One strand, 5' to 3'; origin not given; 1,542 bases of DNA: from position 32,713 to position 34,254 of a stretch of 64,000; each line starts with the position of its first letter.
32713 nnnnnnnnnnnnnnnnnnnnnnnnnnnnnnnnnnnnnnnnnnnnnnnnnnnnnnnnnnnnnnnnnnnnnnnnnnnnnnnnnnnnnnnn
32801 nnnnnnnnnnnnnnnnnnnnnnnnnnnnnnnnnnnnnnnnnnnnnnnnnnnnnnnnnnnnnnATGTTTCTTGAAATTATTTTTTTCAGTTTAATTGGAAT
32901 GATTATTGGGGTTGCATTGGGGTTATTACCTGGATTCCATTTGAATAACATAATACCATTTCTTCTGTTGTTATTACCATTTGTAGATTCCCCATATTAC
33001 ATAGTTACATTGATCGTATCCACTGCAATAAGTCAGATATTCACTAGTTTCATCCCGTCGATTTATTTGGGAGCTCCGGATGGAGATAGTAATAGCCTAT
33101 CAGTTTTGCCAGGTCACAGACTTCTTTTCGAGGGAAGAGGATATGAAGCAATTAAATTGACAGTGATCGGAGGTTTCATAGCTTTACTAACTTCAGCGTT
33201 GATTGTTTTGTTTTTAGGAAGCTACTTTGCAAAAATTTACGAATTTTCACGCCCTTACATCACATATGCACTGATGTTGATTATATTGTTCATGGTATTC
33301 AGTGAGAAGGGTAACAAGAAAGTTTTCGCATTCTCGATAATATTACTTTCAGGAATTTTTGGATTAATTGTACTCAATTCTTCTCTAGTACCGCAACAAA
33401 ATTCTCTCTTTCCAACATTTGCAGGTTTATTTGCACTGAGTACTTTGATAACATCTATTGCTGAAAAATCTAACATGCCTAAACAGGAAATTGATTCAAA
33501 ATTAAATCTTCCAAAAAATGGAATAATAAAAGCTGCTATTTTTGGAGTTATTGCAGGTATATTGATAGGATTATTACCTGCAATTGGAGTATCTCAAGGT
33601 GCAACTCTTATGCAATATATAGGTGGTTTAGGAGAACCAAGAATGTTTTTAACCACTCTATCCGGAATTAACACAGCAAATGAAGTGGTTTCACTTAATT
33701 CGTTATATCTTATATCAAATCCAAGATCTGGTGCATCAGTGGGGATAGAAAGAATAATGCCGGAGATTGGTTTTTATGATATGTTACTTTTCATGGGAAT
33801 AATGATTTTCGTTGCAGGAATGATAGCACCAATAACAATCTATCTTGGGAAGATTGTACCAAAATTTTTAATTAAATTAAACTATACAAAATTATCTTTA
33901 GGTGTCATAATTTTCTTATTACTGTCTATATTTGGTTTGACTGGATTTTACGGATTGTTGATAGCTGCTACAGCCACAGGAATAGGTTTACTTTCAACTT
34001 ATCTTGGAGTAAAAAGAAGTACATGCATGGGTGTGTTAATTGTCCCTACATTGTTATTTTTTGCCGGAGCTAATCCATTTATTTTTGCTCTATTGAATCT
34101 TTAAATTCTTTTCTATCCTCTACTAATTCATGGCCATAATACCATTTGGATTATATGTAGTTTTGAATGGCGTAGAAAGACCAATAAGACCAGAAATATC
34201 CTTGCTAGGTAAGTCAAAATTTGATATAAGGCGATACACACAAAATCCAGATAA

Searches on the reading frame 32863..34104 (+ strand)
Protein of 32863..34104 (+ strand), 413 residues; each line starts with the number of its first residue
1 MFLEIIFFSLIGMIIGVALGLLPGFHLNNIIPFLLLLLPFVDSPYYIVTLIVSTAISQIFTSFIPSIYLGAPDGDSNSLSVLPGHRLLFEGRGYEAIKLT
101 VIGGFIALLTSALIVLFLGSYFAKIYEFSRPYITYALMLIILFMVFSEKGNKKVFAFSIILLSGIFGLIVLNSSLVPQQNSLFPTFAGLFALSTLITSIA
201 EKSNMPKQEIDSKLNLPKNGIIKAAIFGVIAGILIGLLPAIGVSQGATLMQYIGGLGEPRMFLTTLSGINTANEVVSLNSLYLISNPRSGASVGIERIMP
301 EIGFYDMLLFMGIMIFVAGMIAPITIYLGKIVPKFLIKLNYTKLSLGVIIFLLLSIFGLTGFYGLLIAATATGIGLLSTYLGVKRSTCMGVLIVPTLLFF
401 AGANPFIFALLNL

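Call 7: search_protein_families(library=pfam, proteins=[window:32863-34104:+], max_evalue=0.001)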
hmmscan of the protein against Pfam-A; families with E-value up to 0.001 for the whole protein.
window:32863-34104:+ (413 aa): 1 family
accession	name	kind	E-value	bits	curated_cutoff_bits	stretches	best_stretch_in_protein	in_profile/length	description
PF01970.21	TctA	-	6e-45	154.1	28.9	1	6-389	1-422/423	Tripartite tricarboxylate transporter TctA family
